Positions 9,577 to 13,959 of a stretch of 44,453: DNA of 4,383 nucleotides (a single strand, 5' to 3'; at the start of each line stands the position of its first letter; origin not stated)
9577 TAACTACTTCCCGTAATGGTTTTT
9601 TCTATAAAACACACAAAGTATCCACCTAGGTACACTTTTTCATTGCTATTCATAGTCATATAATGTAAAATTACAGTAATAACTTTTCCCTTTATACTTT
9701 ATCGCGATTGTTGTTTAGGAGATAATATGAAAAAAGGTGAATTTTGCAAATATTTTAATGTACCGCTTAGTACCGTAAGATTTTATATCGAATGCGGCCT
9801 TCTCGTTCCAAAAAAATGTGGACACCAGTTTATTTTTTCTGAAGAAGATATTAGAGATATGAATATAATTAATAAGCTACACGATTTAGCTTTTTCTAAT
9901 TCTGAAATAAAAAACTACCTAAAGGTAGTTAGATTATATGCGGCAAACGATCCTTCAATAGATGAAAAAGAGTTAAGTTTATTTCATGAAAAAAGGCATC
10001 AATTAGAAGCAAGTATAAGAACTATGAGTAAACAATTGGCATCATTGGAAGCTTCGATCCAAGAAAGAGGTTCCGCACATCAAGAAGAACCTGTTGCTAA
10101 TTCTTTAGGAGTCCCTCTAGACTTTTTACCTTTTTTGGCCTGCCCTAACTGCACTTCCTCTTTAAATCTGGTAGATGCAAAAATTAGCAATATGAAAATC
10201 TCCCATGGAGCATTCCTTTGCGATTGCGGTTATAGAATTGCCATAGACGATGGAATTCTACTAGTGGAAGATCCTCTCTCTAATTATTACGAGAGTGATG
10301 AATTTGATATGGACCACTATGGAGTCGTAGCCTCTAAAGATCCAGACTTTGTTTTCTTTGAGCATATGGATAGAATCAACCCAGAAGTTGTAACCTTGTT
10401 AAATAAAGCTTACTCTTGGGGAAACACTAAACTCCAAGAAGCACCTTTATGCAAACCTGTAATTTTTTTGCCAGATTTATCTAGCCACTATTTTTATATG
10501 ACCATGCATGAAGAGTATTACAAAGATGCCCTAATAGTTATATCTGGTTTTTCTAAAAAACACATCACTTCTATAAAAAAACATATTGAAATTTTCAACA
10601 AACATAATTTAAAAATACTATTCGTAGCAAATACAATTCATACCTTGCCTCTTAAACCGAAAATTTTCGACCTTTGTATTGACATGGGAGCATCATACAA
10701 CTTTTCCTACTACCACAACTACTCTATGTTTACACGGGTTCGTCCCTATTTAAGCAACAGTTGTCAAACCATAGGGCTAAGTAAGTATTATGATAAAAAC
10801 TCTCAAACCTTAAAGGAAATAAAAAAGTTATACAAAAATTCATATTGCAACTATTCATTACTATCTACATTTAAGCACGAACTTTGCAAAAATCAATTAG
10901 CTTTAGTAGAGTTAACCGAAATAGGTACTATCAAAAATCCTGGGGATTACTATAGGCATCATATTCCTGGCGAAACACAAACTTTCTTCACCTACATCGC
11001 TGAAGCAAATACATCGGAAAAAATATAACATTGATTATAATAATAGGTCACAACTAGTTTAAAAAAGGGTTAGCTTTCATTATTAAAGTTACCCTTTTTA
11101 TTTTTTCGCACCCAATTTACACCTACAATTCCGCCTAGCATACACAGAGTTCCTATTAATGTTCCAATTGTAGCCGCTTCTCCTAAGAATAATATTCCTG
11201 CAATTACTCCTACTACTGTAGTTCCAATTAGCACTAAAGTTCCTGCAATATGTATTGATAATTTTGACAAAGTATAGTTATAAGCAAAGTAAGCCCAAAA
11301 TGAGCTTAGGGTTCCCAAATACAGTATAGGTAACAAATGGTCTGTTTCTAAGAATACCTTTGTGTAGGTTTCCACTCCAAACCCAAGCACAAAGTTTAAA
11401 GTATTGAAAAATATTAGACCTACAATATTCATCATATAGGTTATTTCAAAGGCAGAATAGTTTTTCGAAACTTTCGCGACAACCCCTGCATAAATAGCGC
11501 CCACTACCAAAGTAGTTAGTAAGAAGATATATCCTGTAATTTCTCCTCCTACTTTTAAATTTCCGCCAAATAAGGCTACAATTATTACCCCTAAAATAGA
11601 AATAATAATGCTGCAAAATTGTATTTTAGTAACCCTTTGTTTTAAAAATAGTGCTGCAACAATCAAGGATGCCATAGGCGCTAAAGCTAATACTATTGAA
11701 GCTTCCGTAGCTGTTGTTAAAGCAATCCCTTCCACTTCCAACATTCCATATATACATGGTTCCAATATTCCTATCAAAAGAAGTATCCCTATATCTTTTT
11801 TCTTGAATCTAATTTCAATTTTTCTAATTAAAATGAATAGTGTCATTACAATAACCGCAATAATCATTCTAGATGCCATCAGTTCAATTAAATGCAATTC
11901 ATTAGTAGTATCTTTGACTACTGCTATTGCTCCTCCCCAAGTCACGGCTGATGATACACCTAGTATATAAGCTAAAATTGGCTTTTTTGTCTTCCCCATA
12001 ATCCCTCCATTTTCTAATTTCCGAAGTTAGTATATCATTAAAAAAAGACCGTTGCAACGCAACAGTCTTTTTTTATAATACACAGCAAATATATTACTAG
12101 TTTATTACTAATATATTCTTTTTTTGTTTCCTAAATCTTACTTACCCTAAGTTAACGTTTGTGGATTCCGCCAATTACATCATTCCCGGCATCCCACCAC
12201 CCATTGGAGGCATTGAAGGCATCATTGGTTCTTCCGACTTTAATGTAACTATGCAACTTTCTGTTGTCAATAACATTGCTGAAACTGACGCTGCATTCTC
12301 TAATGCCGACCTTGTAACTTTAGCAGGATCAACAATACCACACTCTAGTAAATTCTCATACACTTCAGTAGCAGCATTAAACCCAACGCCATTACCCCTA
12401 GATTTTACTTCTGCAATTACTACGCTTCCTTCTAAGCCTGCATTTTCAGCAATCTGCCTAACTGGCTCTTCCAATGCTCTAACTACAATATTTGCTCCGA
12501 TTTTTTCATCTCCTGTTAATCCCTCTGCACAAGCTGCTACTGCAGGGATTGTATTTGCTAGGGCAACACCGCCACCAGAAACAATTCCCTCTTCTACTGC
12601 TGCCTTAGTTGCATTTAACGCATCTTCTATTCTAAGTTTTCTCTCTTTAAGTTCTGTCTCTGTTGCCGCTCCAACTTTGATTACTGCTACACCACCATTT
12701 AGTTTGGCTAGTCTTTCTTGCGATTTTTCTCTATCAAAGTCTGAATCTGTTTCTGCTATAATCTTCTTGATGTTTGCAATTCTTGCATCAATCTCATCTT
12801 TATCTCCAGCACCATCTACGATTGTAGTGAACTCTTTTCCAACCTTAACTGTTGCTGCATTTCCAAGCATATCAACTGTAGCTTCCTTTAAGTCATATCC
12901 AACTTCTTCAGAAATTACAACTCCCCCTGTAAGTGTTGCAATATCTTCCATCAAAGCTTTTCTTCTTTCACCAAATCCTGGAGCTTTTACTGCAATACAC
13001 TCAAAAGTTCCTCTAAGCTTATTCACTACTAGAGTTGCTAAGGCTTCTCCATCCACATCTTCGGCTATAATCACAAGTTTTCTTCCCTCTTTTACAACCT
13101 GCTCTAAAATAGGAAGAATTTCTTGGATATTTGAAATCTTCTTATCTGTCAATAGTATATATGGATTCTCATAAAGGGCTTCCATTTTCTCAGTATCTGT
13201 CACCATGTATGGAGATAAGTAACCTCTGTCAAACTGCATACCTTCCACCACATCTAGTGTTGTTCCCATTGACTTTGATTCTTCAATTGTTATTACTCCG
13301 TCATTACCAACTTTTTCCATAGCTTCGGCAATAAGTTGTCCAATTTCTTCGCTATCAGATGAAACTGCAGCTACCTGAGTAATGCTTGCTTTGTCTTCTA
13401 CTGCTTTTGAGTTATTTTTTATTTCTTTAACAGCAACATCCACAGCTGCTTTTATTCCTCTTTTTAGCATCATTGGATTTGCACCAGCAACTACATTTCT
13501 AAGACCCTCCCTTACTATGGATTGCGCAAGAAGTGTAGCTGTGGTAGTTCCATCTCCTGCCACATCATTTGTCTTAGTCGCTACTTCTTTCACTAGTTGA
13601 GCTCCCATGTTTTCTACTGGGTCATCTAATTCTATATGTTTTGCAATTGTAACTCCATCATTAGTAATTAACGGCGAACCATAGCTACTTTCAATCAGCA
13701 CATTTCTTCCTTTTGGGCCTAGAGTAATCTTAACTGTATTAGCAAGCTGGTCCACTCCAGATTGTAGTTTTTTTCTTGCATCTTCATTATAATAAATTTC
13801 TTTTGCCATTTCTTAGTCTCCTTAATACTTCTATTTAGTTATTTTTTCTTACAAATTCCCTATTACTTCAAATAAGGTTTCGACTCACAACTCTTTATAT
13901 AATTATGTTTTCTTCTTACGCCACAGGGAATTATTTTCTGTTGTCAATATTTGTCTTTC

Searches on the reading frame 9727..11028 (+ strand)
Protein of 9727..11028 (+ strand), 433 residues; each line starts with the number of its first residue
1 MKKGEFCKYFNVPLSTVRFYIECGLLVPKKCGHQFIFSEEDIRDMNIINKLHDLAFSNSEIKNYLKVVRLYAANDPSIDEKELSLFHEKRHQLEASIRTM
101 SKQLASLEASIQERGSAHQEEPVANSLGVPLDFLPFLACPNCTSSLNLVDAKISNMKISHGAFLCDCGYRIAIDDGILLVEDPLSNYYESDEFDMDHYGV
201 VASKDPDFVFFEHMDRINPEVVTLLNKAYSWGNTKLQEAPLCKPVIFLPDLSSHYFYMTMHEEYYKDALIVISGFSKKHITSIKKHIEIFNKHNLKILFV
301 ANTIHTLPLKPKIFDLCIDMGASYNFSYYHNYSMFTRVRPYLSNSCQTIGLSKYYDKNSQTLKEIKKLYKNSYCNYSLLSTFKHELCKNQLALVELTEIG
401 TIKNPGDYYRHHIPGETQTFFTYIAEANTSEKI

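Call 4: search_protein_families(library=pfam, proteins=[window:9727-11028:+])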
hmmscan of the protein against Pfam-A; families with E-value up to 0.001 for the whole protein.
window:9727-11028:+ (433 aa): 1 family
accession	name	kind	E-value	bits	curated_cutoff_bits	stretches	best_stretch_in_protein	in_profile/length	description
PF13411.12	MerR_1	-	5.8e-11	42.8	21.6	1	2-66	2-67/69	MerR HTH family regulatory protein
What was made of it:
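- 9727..11028 (+): Divergently transcribed MerR-family regulator with a Zn-ribbon plus a degenerate methyltransferase-like C-terminal domain; candidate cluster regulator. MerR_1 HTH at residues 2-66 (call 4).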

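Call 5: search_protein_families(library=ncbifam, proteins=[window:9727-11028:+])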
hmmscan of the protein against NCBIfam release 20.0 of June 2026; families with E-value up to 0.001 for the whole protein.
window:9727-11028:+ (433 aa): 7 families
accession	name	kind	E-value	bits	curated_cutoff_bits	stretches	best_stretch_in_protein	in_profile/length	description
TIGR02051.1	MerR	equivalog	1e-05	25.8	150.85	1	4-93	3-95/124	mercury resistance transcriptional regulator MerR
NF007069.0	PRK09514.1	equivalog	2.1e-05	24.5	143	1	2-108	3-108/141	Zn(2+)-responsive transcriptional regulator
TIGR02043.1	ZntR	equivalog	2.6e-05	24.4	167.95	1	2-108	3-108/131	Zn(2+)-responsive transcriptional regulator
TIGR02044.1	CueR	equivalog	0.00024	21.2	147.4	1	7-111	7-112/127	Cu(I)-responsive transcriptional regulator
TIGR02047.1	CadR-PbrR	equivalog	0.00027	21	151.45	1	1-116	1-117/127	Cd(II)/Pb(II)-responsive transcriptional regulator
NF041849.1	trans_regNmlR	equivalog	0.00041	20.4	175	1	14-113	14-111/117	stress response transcriptional regulator NmlR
NF038101.1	Trm112_arch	equivalog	0.0008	19.5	77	0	133-177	5-50/59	methytransferase partner Trm112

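Call 59: find_homologous_proteins(query=window:9727-11028:+, max_evalue=0.00001)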
Query window:9727-11028:+ (433 aa): 3 proteins with E <= 0.00001 among 2830 candidates.
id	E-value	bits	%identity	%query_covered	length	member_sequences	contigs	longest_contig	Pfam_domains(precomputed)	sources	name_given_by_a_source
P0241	5.0e-295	996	100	100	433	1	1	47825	PF13411.13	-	-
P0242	1.4e-97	346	39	98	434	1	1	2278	PF00376.30,PF13411.13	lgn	-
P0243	1.9e-97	345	39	99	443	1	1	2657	PF00376.30,PF13411.13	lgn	-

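Call 60: find_encoding_contigs(protein=P0243, flank=3000, max_places=3)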
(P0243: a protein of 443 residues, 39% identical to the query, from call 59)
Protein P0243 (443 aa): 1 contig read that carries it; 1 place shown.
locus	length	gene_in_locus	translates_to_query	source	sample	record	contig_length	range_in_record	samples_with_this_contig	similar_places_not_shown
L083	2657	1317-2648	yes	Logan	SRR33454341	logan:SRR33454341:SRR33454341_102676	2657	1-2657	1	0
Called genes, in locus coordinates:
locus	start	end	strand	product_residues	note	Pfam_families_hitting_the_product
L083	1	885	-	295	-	?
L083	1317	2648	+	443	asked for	PF00376:MerR (weak), PF13411:MerR_1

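Call 61: find_encoding_contigs(protein=P0242, flank=3000, max_places=3)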
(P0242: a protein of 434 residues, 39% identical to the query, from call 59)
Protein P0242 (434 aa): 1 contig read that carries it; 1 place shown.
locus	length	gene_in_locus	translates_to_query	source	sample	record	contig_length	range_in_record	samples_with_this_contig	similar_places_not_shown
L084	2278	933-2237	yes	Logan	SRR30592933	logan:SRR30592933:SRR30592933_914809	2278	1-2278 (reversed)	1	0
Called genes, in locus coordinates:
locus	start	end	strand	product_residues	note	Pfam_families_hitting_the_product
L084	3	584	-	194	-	?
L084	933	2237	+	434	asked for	PF00376:MerR (weak), PF13411:MerR_1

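Call 75: predict_structure(alignment_id=A1)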
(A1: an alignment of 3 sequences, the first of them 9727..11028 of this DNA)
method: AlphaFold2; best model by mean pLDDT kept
length: 433 residues; sequences in the alignment: 3
mean_pLDDT: 62.5   pTM: 0.48
mean pLDDT of the five models: 62.5, 54.1, 52.8, 49.2, 47.6
residues with pLDDT >= 90: 3; 70-90: 143; 50-70: 190; < 50: 97
segments of 3 or more residues with pLDDT < 50: 75-85, 110-125, 190-214, 254-260, 301-303, 320-332, 369-375, 430-433
pLDDT, mean of each block of 10 residues (from residue 1): 86 84 86 85 86 69 75 49 51 61 58 40 52 77 83 80 84 75 54 37 34 53 68 61 59 47 58 57 55 52 61 59 37 56 61 63 58 52 62 77 61 66 67 33
secondary structure, 60 per line:
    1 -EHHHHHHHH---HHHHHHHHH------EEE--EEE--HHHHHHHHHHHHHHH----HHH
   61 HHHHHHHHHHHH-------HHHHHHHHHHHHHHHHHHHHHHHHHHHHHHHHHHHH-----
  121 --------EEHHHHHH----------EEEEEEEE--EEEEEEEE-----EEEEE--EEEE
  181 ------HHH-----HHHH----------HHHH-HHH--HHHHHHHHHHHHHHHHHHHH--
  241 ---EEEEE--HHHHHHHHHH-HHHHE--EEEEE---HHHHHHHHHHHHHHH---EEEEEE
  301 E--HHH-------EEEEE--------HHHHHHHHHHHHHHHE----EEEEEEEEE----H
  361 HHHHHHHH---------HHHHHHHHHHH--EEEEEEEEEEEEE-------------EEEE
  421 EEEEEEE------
elements in order: H3-10 H14-22 E29-31 E34-36 H39-53 H58-72 H80-115 H131-136 E147-154 E157-164 E170-174 E177-180 H195-198 H209-212 H219-238 E244-248 H251-260 H262-265 E269-273 H277-291 E295-301 E314-318 H327-341 E347-355 H360-368 H378-388 E391-403 E417-427

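Call 78: fold_search(model_id=the predicted structure, library=pdb)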
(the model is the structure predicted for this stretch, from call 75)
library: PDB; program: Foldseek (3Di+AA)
matches with E <= 10: 1211; with E <= 0.001: 153
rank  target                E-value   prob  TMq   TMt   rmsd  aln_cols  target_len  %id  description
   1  7jlz                  7.7e-06  1.00  0.25  0.45   8.2       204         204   14  Crystal structure of 30S ribosomal A1408 methyltransferase from an uncultured bacterium (UncKam) (released 2021-08-04)
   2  5fcd_B                1.7e-05  1.00  0.32  0.55   5.7       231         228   11  Crystal structure of MccD protein (released 2015-12-30)
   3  5fcd_A                2.8e-05  1.00  0.30  0.51   6.0       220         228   11  Crystal structure of MccD protein (released 2015-12-30)
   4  6cx6_A                2.8e-05  1.00  0.29  0.36   6.5       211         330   13  The structure of an As(III) S-adenosylmethionine methyltransferase with As(III) and S-adenosyl-L-homocysteine (SAH) (released 2018-06-27)
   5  3vc1_J                2.8e-05  1.00  0.33  0.47   7.9       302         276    8  Crystal structure of geranyl diphosphate C-methyltransferase from Streptomyces coelicolor A3(2) in complex with Mg2+,  (released 2012-04-11)
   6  4kw7                  3.2e-05  1.00  0.30  0.37   9.9       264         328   10  The structure of an As(III) S-adenosylmethionine methyltransferase with Phenylarsine oxide(PAO) (released 2014-05-28)
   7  3svz_A                3.8e-05  1.00  0.29  0.46   6.7       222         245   11  Crystal structure of apo BT_2972, a methyltransferase from Bacteroides thetaiotaomicron (released 2011-09-07)
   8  3kkz_B                4.3e-05  1.00  0.34  0.52   6.7       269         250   12  Crystal structure of the Q5LES9_BACFN protein from Bacteroides fragilis. Northeast Structural Genomics Consortium Targ (released 2009-11-24)
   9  3f4k                  4.5e-05  1.00  0.29  0.45   5.4       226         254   11  Crystal structure of a probable methyltransferase from Bacteroides thetaiotaomicron. Northeast Structural Genomics targe (released 2008-11-25)
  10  5evj_B                4.8e-05  1.00  0.29  0.40   6.6       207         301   11  X-ray crystal structure of CrArsM, an arsenic (III) S-adenosylmethionine methyltransferase from Chlamydomonas reinhard (released 2016-11-30)
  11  4fsd                  5.1e-05  1.00  0.30  0.38   6.4       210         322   11  ArsM arsenic(III) S-adenosylmethionine methyltransferase with As(III) (released 2012-07-11)
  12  5gm2_N                5.7e-05  1.00  0.31  0.46   6.7       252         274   12  Crystal structure of methyltransferase TleD complexed with SAH and teleocidin A1 (released 2016-09-28)
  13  3t7s_D                6.1e-05  1.00  0.33  0.53   7.0       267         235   12  Crystal structure of complex of SAM and BVU_3255, a methyltransferase from Bacteroides vulgatus ATCC 8482 (released 2011-10-12)
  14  3e7p                  6.8e-05  1.00  0.29  0.45   5.5       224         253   12  CRYSTAL STRUCTURE OF of putative methyltransferase from Bacteroides vulgatus ATCC 8482 (released 2008-09-02)
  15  4fr0                  7.2e-05  1.00  0.31  0.40   6.0       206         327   13  ArsM arsenic(III) S-adenosylmethionine methyltransferase with SAM (released 2012-07-11)
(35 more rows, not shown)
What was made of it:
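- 9727..11028 (+): A low-confidence model matches class I methyltransferase folds (calls 75, 78).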

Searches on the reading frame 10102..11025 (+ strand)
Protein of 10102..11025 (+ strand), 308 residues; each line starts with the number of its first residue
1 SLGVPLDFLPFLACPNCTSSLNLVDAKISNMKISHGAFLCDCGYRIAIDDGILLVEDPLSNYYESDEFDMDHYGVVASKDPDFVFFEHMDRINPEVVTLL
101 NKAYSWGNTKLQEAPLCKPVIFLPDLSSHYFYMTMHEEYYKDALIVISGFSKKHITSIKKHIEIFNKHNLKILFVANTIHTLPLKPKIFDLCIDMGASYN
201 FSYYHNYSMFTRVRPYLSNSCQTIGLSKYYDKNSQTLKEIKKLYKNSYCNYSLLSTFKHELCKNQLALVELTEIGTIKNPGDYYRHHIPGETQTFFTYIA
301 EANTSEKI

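Call 57: search_solved_structures(query=window:10102-11025:+, max_evalue=10)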
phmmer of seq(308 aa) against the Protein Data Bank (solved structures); distinct sequences matched with E-value up to 10: 3.
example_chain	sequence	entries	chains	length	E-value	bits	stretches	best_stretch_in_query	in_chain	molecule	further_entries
6zxw_H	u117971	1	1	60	0.18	14.4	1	8-55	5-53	Uncharacterized protein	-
8g1r_A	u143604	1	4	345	0.92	12.1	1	21-58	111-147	major head protein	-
4e4s_A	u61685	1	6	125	1.2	11.7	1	251-288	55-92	Tumor necrosis factor ligand superfamily member 18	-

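Call 58: search_protein_families(library=pfam, proteins=[window:10102-11025:+], max_evalue=10)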
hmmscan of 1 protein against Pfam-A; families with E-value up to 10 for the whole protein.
seq(308 aa): 4 families
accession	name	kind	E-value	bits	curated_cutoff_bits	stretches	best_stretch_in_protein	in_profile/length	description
PF02207.25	zf-UBR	-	0.05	14.1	25.2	1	13-47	26-59/69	Putative zinc finger in N-recognin (UBR box)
PF03966.22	Trm112p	-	0.13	12.7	22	1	7-37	3-25/40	Trm112p-like protein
PF25200.1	DUF7833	-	0.21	12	24.3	1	136-169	6-39/63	Family of unknown function (DUF7833)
PF02410.21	RsfS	-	0.24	12.1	21.6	1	136-169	23-56/98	Ribosomal silencing factor during starvation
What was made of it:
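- Tried and rejected: Pfam and PDB sequence searches of its C-terminal 300 residues: nothing significant (calls 57, 58).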

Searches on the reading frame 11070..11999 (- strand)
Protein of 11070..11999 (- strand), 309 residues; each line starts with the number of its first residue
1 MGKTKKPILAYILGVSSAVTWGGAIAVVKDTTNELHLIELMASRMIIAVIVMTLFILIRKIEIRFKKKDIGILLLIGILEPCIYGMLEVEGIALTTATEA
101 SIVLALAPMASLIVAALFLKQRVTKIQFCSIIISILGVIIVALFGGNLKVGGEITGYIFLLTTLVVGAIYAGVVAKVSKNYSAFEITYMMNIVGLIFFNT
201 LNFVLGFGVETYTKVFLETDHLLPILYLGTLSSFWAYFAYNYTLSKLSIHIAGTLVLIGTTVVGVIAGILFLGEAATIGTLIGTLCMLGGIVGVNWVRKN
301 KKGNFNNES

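Call 4: search_protein_families(library=pfam, proteins=[window:11070-11999:-])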
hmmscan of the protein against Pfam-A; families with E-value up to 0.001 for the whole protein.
window:11070-11999:- (309 aa): 1 family
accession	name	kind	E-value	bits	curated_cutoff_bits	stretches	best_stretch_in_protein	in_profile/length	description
PF00892.27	EamA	-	2.5e-33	115.7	28.2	2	9-142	2-134/135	EamA-like transporter family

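Call 5: search_protein_families(library=ncbifam, proteins=[window:11070-11999:-])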
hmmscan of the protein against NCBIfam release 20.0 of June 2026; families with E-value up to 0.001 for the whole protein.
window:11070-11999:- (309 aa): 1 family
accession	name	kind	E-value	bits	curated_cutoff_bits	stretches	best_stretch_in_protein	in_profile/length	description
TIGR00950.1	2A78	equivalog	2.5e-16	59.9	230.2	1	40-291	21-263/264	carboxylate/amino acid/amine transporter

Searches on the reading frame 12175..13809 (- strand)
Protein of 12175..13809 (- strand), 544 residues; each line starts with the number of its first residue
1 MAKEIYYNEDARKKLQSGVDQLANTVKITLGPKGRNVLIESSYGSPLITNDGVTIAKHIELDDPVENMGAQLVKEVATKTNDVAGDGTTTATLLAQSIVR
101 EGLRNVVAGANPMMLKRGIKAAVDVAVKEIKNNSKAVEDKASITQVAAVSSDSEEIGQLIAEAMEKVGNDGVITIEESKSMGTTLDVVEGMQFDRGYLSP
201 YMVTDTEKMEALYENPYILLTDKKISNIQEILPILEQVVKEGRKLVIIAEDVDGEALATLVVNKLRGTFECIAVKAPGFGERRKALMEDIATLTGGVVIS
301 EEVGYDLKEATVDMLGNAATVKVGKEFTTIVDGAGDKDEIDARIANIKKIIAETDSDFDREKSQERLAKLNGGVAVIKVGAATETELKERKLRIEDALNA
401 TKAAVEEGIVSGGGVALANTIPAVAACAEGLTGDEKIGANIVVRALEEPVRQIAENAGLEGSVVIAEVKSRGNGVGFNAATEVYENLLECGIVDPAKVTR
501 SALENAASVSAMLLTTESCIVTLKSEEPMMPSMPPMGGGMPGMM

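Call 43: find_homologous_proteins(query=window:12175-13809:-, max_evalue=1e-100)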
Query window:12175-13809:- (544 aa): 8000 proteins with E <= 1e-100 among 8000 candidates; the best 120 are listed.
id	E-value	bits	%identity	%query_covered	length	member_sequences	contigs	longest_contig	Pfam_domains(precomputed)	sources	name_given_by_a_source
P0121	0.0e+0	1090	96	100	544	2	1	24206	PF00118.30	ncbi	-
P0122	6.6e-291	983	86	99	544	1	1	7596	PF00118.30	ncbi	-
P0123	1.3e-281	953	84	97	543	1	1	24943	PF00118.30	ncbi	-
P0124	1.7e-276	936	83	97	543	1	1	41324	PF00118.30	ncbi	-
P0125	5.6e-274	927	-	-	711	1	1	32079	PF00118.30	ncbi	-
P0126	2.8e-261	886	80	97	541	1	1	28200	PF00118.30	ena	-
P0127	1.0e-260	884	79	97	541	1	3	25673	PF00118.30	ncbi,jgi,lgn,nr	ncbi:MAG: groL [Bacillota bacterium]|jgi:chaperonin GroEL|nr:groL [Bacillota bacterium]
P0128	1.6e-260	883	79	97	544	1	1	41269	PF00118.30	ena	-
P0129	1.7e-260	883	79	97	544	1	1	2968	PF00118.30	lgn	-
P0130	1.8e-260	883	79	97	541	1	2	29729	PF00118.30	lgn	-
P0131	2.2e-260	883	79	97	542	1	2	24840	PF00118.30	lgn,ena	-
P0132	2.4e-260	883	79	97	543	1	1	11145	PF00118.30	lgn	-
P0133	1.0e-259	880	79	97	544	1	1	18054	PF00118.30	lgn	-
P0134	1.5e-259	880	79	97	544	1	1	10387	PF00118.30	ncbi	ncbi:MAG: chaperonin GroEL [Anaerovoracaceae bacterium]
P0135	2.1e-259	879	78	97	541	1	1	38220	PF00118.30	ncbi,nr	ncbi:MAG: chaperonin GroEL [Anaerovorax sp.]|nr:chaperonin GroEL [Anaerovorax sp.]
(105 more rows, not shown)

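Call 44: find_encoding_contigs(protein=P0121, flank=10000, max_places=3)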
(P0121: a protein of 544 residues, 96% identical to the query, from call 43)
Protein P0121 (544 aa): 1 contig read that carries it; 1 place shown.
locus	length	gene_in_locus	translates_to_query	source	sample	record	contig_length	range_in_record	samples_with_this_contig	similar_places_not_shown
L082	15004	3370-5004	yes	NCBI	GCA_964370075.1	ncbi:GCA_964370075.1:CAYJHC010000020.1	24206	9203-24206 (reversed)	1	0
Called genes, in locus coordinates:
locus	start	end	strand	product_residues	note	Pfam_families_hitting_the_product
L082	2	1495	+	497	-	?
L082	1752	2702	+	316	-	PF01832:Glucosaminidase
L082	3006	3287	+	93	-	PF00166:Cpn10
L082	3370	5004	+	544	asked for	PF00118:Cpn60_TCP1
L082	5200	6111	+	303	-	PF00892:EamA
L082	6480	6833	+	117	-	PF01219:DAGK_prokar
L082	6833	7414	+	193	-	PF01864:CarS-like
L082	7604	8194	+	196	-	PF01066:CDP-OH_P_transf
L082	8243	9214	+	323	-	PF02666:PS_Dcarbxylase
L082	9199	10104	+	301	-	PF01040:UbiA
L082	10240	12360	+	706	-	PF01326:PPDK_N, PF00391:PEP-utilizers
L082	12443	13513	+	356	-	-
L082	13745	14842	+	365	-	-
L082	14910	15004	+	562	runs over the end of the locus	PF03062:MBOAT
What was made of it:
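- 12175..14261 (-): groES (13980-14261) and groEL (12175-13809) upstream on the same strand; probable folding helpers for Bbu proteins. Here it is the conserved housekeeping groESL locus (calls 43, 44).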
